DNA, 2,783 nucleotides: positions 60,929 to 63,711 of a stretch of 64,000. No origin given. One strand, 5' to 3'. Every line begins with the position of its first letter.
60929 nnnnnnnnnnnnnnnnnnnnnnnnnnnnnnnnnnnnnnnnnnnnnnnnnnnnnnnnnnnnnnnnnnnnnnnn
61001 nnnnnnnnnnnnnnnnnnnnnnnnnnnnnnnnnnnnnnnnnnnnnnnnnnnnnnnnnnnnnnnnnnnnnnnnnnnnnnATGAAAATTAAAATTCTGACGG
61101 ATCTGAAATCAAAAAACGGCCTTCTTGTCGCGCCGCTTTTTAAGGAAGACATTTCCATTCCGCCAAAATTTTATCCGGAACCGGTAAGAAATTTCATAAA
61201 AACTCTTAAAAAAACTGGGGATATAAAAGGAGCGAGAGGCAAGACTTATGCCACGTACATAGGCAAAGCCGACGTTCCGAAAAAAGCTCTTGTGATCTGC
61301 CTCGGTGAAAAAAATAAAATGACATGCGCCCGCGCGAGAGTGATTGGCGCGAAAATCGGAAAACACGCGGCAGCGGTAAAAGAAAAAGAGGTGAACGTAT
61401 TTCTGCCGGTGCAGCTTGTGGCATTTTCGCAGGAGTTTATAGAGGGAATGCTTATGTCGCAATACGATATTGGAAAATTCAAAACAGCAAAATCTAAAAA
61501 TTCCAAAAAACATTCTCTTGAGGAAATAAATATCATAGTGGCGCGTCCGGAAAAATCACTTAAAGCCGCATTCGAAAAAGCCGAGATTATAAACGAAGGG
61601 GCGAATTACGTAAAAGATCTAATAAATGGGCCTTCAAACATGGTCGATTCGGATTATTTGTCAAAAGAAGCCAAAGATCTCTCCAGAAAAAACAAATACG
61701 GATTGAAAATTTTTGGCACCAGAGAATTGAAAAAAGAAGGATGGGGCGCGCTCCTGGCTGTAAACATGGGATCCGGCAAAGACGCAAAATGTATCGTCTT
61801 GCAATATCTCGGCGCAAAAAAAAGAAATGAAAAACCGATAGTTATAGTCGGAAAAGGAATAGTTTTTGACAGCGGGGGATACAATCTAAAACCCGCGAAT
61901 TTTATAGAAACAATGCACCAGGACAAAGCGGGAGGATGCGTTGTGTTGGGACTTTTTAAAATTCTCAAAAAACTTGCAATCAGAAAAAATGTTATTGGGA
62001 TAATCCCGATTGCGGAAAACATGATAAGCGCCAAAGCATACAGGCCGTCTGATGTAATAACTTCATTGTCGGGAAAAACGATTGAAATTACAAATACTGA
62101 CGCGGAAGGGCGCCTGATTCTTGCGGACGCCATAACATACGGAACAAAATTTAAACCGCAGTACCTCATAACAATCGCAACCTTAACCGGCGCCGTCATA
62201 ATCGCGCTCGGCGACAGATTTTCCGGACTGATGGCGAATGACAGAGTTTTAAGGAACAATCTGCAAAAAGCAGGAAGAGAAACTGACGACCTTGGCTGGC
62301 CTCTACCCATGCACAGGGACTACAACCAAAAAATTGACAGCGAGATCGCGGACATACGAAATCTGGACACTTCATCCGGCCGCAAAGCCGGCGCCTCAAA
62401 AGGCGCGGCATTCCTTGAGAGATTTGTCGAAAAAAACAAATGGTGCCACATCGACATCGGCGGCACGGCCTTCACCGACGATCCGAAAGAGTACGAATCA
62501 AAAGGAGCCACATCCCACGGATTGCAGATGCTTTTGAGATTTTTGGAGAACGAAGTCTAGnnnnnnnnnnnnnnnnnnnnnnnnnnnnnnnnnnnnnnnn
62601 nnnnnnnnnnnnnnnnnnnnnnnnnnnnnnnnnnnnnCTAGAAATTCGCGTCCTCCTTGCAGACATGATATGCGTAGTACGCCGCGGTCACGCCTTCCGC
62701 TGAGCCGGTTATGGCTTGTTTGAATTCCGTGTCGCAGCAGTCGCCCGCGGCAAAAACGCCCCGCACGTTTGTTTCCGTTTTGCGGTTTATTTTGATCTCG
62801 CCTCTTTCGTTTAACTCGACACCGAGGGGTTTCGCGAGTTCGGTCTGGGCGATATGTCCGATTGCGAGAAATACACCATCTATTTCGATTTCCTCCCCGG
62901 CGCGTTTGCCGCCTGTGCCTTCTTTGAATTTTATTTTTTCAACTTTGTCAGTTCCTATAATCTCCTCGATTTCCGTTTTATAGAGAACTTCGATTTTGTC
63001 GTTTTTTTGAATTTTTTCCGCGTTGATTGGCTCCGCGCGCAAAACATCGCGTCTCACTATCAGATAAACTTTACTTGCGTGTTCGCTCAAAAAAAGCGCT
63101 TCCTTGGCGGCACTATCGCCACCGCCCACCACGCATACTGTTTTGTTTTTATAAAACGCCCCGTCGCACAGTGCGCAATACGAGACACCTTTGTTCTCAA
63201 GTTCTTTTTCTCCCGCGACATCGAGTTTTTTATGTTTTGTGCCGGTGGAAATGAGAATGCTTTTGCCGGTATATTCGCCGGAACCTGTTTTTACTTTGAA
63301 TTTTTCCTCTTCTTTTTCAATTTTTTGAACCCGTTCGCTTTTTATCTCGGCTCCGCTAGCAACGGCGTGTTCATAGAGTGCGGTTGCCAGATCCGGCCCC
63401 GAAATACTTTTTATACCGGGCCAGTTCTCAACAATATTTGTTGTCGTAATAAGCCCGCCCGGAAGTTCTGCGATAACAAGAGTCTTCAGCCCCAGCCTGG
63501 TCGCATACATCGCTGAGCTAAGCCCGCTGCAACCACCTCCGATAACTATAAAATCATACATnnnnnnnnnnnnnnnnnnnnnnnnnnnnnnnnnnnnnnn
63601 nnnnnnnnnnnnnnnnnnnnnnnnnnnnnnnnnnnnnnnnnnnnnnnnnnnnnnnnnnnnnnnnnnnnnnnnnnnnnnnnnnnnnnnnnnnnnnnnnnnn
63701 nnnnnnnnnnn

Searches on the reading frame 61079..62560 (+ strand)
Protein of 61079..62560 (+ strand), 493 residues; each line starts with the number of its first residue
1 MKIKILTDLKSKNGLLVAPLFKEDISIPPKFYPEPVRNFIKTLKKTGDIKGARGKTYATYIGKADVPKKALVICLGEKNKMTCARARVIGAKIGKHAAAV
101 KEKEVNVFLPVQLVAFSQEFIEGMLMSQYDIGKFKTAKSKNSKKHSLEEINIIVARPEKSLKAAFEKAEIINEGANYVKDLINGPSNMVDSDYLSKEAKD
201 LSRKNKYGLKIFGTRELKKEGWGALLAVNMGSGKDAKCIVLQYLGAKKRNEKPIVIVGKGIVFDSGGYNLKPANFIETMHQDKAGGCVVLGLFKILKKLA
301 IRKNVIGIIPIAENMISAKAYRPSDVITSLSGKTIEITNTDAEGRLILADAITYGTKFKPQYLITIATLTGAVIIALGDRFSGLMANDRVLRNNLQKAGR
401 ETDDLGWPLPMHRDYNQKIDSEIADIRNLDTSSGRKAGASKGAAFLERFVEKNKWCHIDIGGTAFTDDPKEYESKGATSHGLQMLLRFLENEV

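Call 17: search_protein_families(library=pfam, proteins=[window:61079-62560:+], max_evalue=0.01)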
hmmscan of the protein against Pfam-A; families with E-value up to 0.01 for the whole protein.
window:61079-62560:+ (493 aa): 2 families
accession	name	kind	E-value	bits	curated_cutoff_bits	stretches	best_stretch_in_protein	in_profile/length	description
PF00883.26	Peptidase_M17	-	1.1e-106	357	25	1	176-485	1-309/310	Cytosol aminopeptidase family, catalytic domain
PF02789.23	Peptidase_M17_N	-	1.7e-11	44.6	23.4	1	31-138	16-129/129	Cytosol aminopeptidase family, N-terminal domain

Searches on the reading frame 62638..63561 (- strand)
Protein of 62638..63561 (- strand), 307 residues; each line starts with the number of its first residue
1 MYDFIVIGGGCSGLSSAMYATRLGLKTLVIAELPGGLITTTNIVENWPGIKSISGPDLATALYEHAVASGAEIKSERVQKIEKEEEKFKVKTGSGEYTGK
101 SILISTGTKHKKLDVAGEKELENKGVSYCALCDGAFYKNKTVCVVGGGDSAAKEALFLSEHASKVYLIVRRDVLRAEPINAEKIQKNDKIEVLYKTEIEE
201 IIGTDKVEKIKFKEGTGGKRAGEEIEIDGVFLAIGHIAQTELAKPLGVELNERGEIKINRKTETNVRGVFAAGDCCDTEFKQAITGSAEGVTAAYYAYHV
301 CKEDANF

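Call 17: search_protein_families(library=pfam, proteins=[window:62638-63561:-], max_evalue=0.01)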
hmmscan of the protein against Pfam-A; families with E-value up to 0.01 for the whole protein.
window:62638-63561:- (307 aa): 12 families
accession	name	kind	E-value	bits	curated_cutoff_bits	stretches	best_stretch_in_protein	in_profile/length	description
PF07992.20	Pyr_redox_2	-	2.1e-46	159.1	26.1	1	2-290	1-291/291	Pyridine nucleotide-disulphide oxidoreductase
PF13738.12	Pyr_redox_3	-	1.3e-25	90.7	30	1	63-273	86-305/305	Pyridine nucleotide-disulphide oxidoreductase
PF00070.33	Pyr_redox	-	4.8e-17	62.7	22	1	142-214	2-81/82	Pyridine nucleotide-disulphide oxidoreductase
PF01266.30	DAO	-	1.1e-09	38.7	27.9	1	3-31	1-29/353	FAD dependent oxidoreductase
PF01494.25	FAD_binding_3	-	4.7e-09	36.4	22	1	141-295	3-152/349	FAD binding domain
PF00890.30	FAD_binding_2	-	1.1e-06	28.5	20.4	1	3-34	1-32/414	FAD binding domain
PF12831.13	FAD_oxidored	-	2.5e-06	27.5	27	1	3-40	1-40/416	FAD dependent oxidoreductase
PF03486.20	HI0933_like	-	1e-05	25.6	50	0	3-31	2-30/244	HI0933-like protein Rossmann domain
PF13434.12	Lys_Orn_oxgnase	-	7.4e-05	22.5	21.3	0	76-173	116-224/339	L-lysine 6-monooxygenase/L-ornithine 5-monooxygenase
PF01134.28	GIDA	-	0.00092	18.8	22.1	1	3-38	1-29/391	Glucose inhibited division protein A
PF01946.23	Thi4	-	0.0021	17.8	26.2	0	3-31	19-48/235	Thi4 family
PF13241.12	NAD_binding_7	-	0.0028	18.7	22.1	1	138-247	6-79/104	Putative NAD(P)-binding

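Call 20: find_encoding_contigs(protein=window:62638-63561:-, flank=6000, max_places=8)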
Protein window:62638-63561:- (307 aa): no gene with exactly this product is on record in the collection.

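Call 46: find_related_loci(query=window:62638-63561:-, collection=genome_contigs, flank=8000)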
Query window:62638-63561:- (307 aa) in genome_contigs; peptide patterns used: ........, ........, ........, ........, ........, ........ (x = any residue, [..] = any of these).
600 stretches matched a pattern (row limit reached: there are more); 517 encode a relative of the query (tblastn E <= 1e-3); the best 80 are kept; 80 distinct loci.
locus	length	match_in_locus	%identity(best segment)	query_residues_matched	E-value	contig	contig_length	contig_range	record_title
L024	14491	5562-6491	74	1-304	5e-154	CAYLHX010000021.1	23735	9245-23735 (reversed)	MAG TPA_asm: uncultured Candidatus Peribacteria bacterium isolate SRP093185_co1_81 genome assembly, contig: NODE_1226_le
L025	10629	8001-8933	72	1-307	8e-151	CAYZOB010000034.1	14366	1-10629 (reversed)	MAG TPA_asm: uncultured Candidatus Peribacteria bacterium isolate binchicken_co203_530 genome assembly, contig: k141_479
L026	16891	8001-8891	72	1-300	3e-149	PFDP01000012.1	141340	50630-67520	MAG: Candidatus Peregrinibacteria bacterium CG10_big_fil_rev_8_21_14_0_10_36_19 CG10_8_21_14_0.10_scaffold_88_c, whole g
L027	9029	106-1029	76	2-305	2e-148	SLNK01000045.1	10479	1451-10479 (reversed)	MAG: Candidatus Peregrinibacteria bacterium isolate CSSed165cm_403R1 CSSed16-5cm-24057, whole genome shotgun sequence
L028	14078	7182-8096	71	1-307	1e-147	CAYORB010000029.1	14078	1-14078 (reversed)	MAG TPA_asm: uncultured Candidatus Peribacteria bacterium isolate SRP077602_co5_415 genome assembly, contig: NODE_19759_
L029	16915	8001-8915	72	2-301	8e-147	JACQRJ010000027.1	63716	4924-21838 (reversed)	MAG: Candidatus Peregrinibacteria bacterium isolate NC_groundwater_1356_Ag_S-0.2um_42_45 S_p2_S4_coassembly_k141_1464736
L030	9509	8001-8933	72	1-307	8e-147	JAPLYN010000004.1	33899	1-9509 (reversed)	MAG: Candidatus Peregrinibacteria bacterium isolate LacPavin_0818_WC45_MAG_38_18 LacPavin_0818_WC45_scaffold_258934, who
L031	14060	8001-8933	71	1-307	1e-153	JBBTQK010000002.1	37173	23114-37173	MAG: Patescibacteria group bacterium isolate H43-bin115_1 H43_bin115_1_000000000002, whole genome shotgun sequence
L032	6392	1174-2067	69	2-301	5e-141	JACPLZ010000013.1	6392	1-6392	MAG: Candidatus Peregrinibacteria bacterium isolate NC_groundwater_534_Ag_S-0.1um_43_8 S35_SO-1_scaffold_102258, whole g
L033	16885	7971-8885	70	1-307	2e-140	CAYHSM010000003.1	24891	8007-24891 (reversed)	MAG TPA_asm: uncultured Candidatus Peribacteria bacterium isolate ERP119705_co15_234 genome assembly, contig: NODE_1757_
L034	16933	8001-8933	69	1-307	7e-139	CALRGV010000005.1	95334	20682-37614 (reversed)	MAG: Candidatus Peribacteria bacterium isolate TH-Jun18-111 genome assembly, contig: TH-Jun18-C280, whole genome shotgun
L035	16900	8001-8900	67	2-307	2e-133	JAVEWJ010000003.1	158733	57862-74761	MAG: Candidatus Gracilibacteria bacterium isolate BF4_142 NODE_206_length_158733_cov_13.222835_Biofilm4, whole genome sh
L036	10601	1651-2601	65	1-307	1e-133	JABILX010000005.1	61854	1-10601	MAG: Candidatus Peregrinibacteria bacterium isolate SI054_bin82 k141_608915, whole genome shotgun sequence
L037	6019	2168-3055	64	1-303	3e-130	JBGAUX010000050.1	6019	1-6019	MAG: Candidatus Gracilibacteria bacterium isolate MAG_MBR_AS.30 MBRAS-30_NODE_50_length_6019_cov_3.111410, whole genome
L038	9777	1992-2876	70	1-291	1e-128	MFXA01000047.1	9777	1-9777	MAG: Candidatus Peregrinibacteria bacterium RIFCSPLOWO2_01_FULL_39_12 rifcsplowo2_01_scaffold_51058, whole genome shotgu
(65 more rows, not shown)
